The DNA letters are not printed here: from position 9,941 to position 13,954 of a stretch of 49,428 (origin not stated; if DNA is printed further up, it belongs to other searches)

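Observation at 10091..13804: Single-polypeptide fusion of an extracytoplasmic subtilase to an AmpG/PAT-family MFS permease (candidate tethered 'cut-and-import' machine)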

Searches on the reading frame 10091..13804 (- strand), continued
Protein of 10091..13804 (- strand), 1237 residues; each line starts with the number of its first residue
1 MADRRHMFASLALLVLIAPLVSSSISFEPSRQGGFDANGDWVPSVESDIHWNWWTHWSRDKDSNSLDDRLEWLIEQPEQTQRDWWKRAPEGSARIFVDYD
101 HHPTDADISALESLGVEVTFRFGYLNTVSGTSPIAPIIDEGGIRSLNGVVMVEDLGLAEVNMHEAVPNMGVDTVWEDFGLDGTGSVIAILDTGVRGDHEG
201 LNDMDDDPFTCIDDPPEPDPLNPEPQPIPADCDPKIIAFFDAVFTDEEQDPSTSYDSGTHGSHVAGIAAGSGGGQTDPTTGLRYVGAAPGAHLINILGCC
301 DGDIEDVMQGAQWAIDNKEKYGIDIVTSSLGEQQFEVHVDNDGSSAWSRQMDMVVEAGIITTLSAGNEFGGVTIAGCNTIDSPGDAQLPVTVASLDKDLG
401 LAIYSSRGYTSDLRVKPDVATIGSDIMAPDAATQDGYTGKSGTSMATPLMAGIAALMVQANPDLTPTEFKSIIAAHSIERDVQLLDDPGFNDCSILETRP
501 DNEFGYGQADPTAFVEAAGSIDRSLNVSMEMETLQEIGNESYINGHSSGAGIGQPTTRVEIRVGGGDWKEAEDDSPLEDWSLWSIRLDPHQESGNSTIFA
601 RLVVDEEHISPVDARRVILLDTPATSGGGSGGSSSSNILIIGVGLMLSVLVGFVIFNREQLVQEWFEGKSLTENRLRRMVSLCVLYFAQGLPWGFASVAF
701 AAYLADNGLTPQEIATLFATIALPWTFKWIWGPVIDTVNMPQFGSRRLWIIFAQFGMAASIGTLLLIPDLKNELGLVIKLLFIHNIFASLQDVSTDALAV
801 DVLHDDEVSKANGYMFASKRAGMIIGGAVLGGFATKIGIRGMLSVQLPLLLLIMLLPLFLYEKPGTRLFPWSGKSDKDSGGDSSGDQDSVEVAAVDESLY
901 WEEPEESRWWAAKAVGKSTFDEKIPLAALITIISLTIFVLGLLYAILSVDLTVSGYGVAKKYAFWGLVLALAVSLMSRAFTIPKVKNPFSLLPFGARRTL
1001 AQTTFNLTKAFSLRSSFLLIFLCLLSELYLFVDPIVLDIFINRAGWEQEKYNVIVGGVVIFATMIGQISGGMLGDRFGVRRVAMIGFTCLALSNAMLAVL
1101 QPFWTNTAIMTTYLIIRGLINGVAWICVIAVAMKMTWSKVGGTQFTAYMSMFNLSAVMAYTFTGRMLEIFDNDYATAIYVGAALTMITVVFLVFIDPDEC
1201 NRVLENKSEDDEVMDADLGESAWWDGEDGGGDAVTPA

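Call 5: find_homologous_proteins(query=window:10091-13804:-, max_evalue=0.00001)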
Query window:10091-13804:- (1237 aa): 2215 proteins with E <= 0.00001 among 8000 candidates; the best 120 are listed.
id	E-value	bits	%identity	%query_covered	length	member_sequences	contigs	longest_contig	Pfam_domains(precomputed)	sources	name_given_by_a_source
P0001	0.0e+0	2812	99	100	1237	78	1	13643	PF13000.14,PF00082.28,PF07690.22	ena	-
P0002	0.0e+0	2700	95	100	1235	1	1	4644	PF13000.14,PF03092.23,PF00082.28,PF07690.22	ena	-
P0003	0.0e+0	2697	95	100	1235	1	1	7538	PF13000.14,PF00082.28,PF07690.22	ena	-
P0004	0.0e+0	2685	95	100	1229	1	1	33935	PF13000.14,PF00082.28,PF07690.22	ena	-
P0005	0.0e+0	2685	95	100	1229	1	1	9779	PF13000.14,PF00082.28,PF07690.22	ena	-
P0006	0.0e+0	2684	95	100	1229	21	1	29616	PF13000.14,PF00082.28,PF07690.22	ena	-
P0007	0.0e+0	2683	95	100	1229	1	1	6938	PF13000.14,PF00082.28,PF07690.22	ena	-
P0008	0.0e+0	2681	95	100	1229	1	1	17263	PF13000.14,PF00082.28,PF07690.22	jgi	-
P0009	0.0e+0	2681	95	100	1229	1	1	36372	PF13000.14,PF00082.28,PF07690.22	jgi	-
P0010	0.0e+0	2680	95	100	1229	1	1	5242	PF13000.14,PF00082.28,PF07690.22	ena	-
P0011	0.0e+0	2679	95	100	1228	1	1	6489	PF13000.14,PF00082.28,PF07690.22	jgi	-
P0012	0.0e+0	2511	88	100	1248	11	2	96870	PF13000.14,PF03092.23,PF00082.28,PF07690.22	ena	-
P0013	0.0e+0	2396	83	100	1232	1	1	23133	PF13000.14,PF00082.28,PF07690.22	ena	-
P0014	0.0e+0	2395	83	100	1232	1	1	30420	PF13000.14,PF00082.28,PF07690.22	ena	-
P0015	0.0e+0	2392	83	99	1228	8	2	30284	PF13000.14,PF00082.28,PF07690.22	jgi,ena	-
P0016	0.0e+0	2389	84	99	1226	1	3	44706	PF13000.14,PF00082.28,PF07690.22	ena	-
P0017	0.0e+0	2388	84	99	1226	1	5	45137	PF13000.14,PF00082.28,PF07690.22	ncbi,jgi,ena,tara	tara:strand:+ start:566 stop:4246 length:3681 start_codon:yes stop_codon:yes gene_type:complete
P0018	0.0e+0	2380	83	100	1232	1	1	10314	PF13000.14,PF00082.28,PF07690.22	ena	-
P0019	0.0e+0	2363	83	99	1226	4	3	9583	PF13000.14,PF00082.28,PF07690.22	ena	-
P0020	0.0e+0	2359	83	99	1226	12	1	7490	PF13000.14,PF00082.28,PF07690.22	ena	-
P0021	0.0e+0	2355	81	100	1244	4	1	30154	PF13000.14,PF00082.28,PF07690.22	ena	-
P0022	0.0e+0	2353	83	99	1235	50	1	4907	PF13000.14,PF03092.23,PF00082.28,PF07690.22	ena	-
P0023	0.0e+0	2346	83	99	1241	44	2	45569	PF13000.14,PF03092.23,PF00082.28,PF07690.22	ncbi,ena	-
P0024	0.0e+0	2308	80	100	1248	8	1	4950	PF13000.14,PF03092.23,PF00082.28,PF07690.22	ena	-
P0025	0.0e+0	2307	81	100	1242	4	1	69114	PF13000.14,PF03092.23,PF00082.28,PF07690.22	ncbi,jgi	-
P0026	0.0e+0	2259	80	99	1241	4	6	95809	PF13000.14,PF00082.28,PF07690.22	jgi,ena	-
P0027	0.0e+0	2239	79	100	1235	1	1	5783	PF13000.14,PF00082.28,PF07690.22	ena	-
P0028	0.0e+0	2234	79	99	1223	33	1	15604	PF13000.14,PF00082.28,PF07690.22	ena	-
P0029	0.0e+0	2213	77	100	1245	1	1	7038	PF13000.14,PF03092.23,PF00082.28,PF07690.22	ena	-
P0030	0.0e+0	2209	77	100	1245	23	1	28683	PF13000.14,PF03092.23,PF00082.28,PF07690.22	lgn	-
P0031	0.0e+0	2192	76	100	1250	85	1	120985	PF13000.14,PF00082.28,PF07690.22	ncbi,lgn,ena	-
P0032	0.0e+0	2182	76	100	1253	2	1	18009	PF13000.14,PF03092.23,PF00082.28,PF07690.22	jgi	-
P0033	0.0e+0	2175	76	100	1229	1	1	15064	PF13000.14,PF03092.23,PF00082.28,PF07690.22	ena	-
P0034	0.0e+0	2175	78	100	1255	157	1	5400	PF13000.14,PF00082.28,PF07690.22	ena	-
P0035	0.0e+0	2175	76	98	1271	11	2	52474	PF13000.14,PF03092.23,PF00082.28,PF07690.22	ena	-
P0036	0.0e+0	2173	76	100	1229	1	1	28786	PF13000.14,PF03092.23,PF00082.28,PF07690.22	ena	-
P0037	0.0e+0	2172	76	100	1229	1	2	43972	PF13000.14,PF03092.23,PF00082.28,PF07690.22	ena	-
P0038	0.0e+0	2170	75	100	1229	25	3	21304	PF13000.14,PF03092.23,PF00082.28,PF07690.22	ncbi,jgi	jgi:subtilisin family serine protease/MFS family permease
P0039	0.0e+0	2170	76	100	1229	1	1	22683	PF13000.14,PF03092.23,PF00082.28,PF07690.22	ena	-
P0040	0.0e+0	2169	76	100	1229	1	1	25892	PF13000.14,PF03092.23,PF00082.28,PF07690.22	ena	-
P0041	0.0e+0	2169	76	100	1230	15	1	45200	PF13000.14,PF03092.23,PF00082.28,PF07690.22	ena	-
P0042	0.0e+0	2169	76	100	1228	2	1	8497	PF13000.14,PF03092.23,PF00082.28,PF07690.22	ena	-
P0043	0.0e+0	2168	76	100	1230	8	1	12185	PF13000.14,PF03092.23,PF00082.28,PF07690.22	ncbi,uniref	ncbi:uncharacterized protein METZ01_LOCUS44246 [marine metagenome]|uniref:Peptidase S8/S53 domain-co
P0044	0.0e+0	2144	75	100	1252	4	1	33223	PF13000.14,PF03092.23,PF00082.28,PF07690.22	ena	-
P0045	0.0e+0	2120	74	100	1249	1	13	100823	PF13000.14,PF03092.23,PF00082.28,PF07690.22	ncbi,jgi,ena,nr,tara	ncbi:MAG TPA: MFS transporter [Candidatus Thalassarchaeaceae archaeon]|jgi:MFS family permease|nr:MF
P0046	0.0e+0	2074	72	99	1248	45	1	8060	PF13000.14,PF03092.23,PF00082.28,PF07690.22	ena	-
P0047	0.0e+0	1885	67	100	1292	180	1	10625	PF13000.14,PF03092.23,PF00082.28,PF07690.22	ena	-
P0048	0.0e+0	1884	67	100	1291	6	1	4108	PF13000.14,PF03092.23,PF00082.28,PF07690.22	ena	-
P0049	0.0e+0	1878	66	100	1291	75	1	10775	PF13000.14,PF03092.23,PF00082.28,PF07690.22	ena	-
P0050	0.0e+0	1836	65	100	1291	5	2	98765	PF13000.14,PF03092.23,PF00082.28,PF07690.22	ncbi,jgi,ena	-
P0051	0.0e+0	1833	66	100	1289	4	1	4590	PF13000.14,PF03092.23,PF00082.28,PF07690.22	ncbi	-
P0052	0.0e+0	1832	65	100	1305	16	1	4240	PF13000.14,PF03092.23,PF00082.28,PF07690.22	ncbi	-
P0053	0.0e+0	1820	65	100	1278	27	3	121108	PF13000.14,PF03092.23,PF00082.28,PF07690.22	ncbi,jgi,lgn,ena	-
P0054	0.0e+0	1797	63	100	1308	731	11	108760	PF13000.14,PF03092.23,PF00082.28,PF07690.22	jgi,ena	-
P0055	0.0e+0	1791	65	99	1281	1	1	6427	PF13000.14,PF03092.23,PF00082.28,PF07690.22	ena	-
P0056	0.0e+0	1789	63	99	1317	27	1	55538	PF13000.14,PF00082.28,PF07690.22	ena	-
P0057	0.0e+0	1788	64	99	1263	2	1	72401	PF13000.14,PF03092.23,PF00082.28,PF07690.22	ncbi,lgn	-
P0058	0.0e+0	1784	64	100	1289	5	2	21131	PF13000.14,PF03092.23,PF00082.28,PF07690.22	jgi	-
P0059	0.0e+0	1776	63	100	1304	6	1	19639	PF13000.14,PF03092.23,PF00082.28,PF07690.22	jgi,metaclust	metaclust:\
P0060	0.0e+0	1768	64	99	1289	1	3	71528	PF13000.14,PF03092.23,PF00082.28,PF07690.22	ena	-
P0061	0.0e+0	1768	64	99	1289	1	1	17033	PF13000.14,PF03092.23,PF00082.28,PF07690.22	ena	-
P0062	0.0e+0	1768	64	99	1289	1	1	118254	PF13000.14,PF03092.23,PF00082.28,PF07690.22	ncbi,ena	-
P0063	0.0e+0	1768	64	99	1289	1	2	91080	PF13000.14,PF03092.23,PF00082.28,PF07690.22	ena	-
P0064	0.0e+0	1768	64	99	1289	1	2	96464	PF13000.14,PF03092.23,PF00082.28,PF07690.22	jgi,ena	-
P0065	0.0e+0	1767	64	99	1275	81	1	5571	PF13000.14,PF00082.28,PF07690.22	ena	-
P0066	0.0e+0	1767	64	99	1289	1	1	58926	PF13000.14,PF03092.23,PF00082.28,PF07690.22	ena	-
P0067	0.0e+0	1766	64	99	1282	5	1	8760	PF13000.14,PF00082.28,PF07690.22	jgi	-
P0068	0.0e+0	1766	64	99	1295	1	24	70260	PF13000.14,PF00082.28,PF07690.22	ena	-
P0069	0.0e+0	1765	78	53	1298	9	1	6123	PF13000.14,PF00082.28,PF07690.22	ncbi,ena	-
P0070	0.0e+0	1763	64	99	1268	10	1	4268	PF13000.14,PF00082.28,PF07690.22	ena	-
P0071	0.0e+0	1760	64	99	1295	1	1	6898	PF13000.14,PF00082.28,PF07690.22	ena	-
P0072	0.0e+0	1760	63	99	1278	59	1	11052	PF13000.14,PF00082.28,PF07690.22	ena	-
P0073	0.0e+0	1759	63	99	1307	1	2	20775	PF13000.14,PF00082.28,PF07690.22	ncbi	-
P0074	0.0e+0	1758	63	99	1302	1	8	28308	PF13000.14,PF00082.28,PF07690.22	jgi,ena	-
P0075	0.0e+0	1758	63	99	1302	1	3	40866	PF13000.14,PF00082.28,PF07690.22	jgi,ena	-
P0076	0.0e+0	1756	63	99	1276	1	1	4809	PF13000.14,PF00082.28,PF07690.22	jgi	-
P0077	0.0e+0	1756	63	99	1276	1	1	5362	PF13000.14,PF00082.28,PF07690.22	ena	-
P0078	0.0e+0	1755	63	99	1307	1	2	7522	PF13000.14,PF00082.28,PF07690.22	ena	-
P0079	0.0e+0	1755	63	99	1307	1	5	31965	PF13000.14,PF00082.28,PF07690.22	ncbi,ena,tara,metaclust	tara:strand:- start:968 stop:4891 length:3924 start_codon:yes stop_codon:yes gene_type:complete|meta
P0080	0.0e+0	1755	63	99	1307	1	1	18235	PF13000.14,PF00082.28,PF07690.22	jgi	-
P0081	0.0e+0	1755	63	99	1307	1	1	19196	PF13000.14,PF00082.28,PF07690.22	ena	-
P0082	0.0e+0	1755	63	99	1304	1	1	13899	PF13000.14,PF00082.28,PF07690.22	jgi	-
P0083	0.0e+0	1754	63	99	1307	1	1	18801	PF13000.14,PF00082.28,PF07690.22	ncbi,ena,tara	tara:strand:- start:2168 stop:6091 length:3924 start_codon:yes stop_codon:yes gene_type:complete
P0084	0.0e+0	1754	63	99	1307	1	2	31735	PF13000.14,PF00082.28,PF07690.22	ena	-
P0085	0.0e+0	1754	63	99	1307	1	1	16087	PF13000.14,PF00082.28,PF07690.22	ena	-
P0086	0.0e+0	1753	63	99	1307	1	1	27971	PF13000.14,PF00082.28,PF07690.22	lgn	-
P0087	0.0e+0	1751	63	99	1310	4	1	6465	PF13000.14,PF03092.23,PF00082.28,PF07690.22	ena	-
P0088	0.0e+0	1750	63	99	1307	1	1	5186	PF13000.14,PF00082.28,PF07690.22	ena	-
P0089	0.0e+0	1750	63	100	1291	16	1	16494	PF13000.14,PF03092.23,PF00082.28,PF07690.22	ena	-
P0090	0.0e+0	1748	63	99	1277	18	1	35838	PF13000.14,PF03092.23,PF00082.28,PF07690.22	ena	-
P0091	0.0e+0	1748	63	98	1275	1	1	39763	PF13000.14,PF00082.28,PF07690.22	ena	-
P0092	0.0e+0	1747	63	99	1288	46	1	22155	PF13000.14,PF00082.28,PF07690.22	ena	-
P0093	0.0e+0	1747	63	100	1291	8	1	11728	PF13000.14,PF03092.23,PF00082.28,PF07690.22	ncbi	-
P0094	0.0e+0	1747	64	97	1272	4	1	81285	PF13000.14,PF00082.28,PF07690.22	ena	-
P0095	0.0e+0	1746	62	99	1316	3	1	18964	PF13000.14,PF00082.28,PF07690.22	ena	-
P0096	0.0e+0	1745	64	97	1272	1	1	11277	PF13000.14,PF00082.28,PF07690.22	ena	-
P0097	0.0e+0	1744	63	98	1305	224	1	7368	PF13000.14,PF00082.28,PF07690.22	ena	-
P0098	0.0e+0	1742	63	99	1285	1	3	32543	PF13000.14,PF00082.28,PF07690.22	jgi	-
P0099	0.0e+0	1741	62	99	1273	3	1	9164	PF13000.14,PF03092.23,PF00082.28,PF07690.22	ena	-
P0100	0.0e+0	1741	63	99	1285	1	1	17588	PF13000.14,PF00082.28,PF07690.22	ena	-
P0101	0.0e+0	1740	63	99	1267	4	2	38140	PF13000.14,PF03092.23,PF00082.28,PF07690.22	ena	-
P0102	0.0e+0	1739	64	98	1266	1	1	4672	PF13000.14,PF00082.28,PF07690.22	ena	-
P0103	0.0e+0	1737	63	99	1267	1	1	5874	PF13000.14,PF00082.28,PF07690.22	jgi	jgi:subtilisin family serine protease/MFS family permease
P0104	0.0e+0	1737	63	99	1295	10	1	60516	PF13000.14,PF00082.28,PF07690.22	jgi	-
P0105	0.0e+0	1737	63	99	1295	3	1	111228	PF13000.14,PF00082.28,PF07690.22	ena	-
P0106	0.0e+0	1736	63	99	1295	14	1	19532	PF13000.14,PF00082.28,PF07690.22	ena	-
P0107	0.0e+0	1735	63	99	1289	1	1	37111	PF13000.14,PF00082.28,PF07690.22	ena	-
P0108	0.0e+0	1733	62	99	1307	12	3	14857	PF13000.14,PF00082.28,PF07690.22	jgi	-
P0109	0.0e+0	1732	63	99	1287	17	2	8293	PF13000.14,PF00082.28,PF07690.22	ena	-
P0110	0.0e+0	1731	62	99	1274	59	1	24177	PF13000.14,PF03092.23,PF00082.28,PF07690.22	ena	-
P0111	0.0e+0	1730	76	53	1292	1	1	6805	PF13000.14,PF00082.28,PF07690.22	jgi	jgi:subtilisin family serine protease/MFS family permease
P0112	0.0e+0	1728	62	100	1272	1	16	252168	PF13000.14,PF03092.23,PF00082.28,PF07690.22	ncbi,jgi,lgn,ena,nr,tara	ncbi:MAG: hypothetical protein CMA43_00955 [Euryarchaeota archaeon]|jgi:subtilisin family serine pro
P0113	0.0e+0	1727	63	99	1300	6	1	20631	PF13000.14,PF00082.28,PF07690.22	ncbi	-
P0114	0.0e+0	1727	63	99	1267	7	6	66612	PF13000.14,PF03092.23,PF00082.28,PF07690.22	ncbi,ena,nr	ncbi:MAG: hypothetical protein CMA68_01990 [Euryarchaeota archaeon]|nr:hypothetical protein [Euryarc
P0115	0.0e+0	1727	62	100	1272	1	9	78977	PF13000.14,PF03092.23,PF00082.28,PF07690.22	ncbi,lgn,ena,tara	tara:strand:+ start:420 stop:4238 length:3819 start_codon:yes stop_codon:yes gene_type:complete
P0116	0.0e+0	1727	62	100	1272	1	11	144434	PF13000.14,PF03092.23,PF00082.28,PF07690.22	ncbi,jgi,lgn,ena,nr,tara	ncbi:MAG: hypothetical protein CMB58_002685 [Methanobacteriota archaeon]|nr:MAG: hypothetical protei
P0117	0.0e+0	1727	62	100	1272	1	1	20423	PF13000.14,PF03092.23,PF00082.28,PF07690.22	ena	-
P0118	0.0e+0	1727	63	99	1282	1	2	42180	PF13000.14,PF00082.28,PF07690.22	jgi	-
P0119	0.0e+0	1727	63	99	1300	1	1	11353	PF13000.14,PF00082.28,PF07690.22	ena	-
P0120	0.0e+0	1724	62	100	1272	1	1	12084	PF13000.14,PF03092.23,PF00082.28,PF07690.22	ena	-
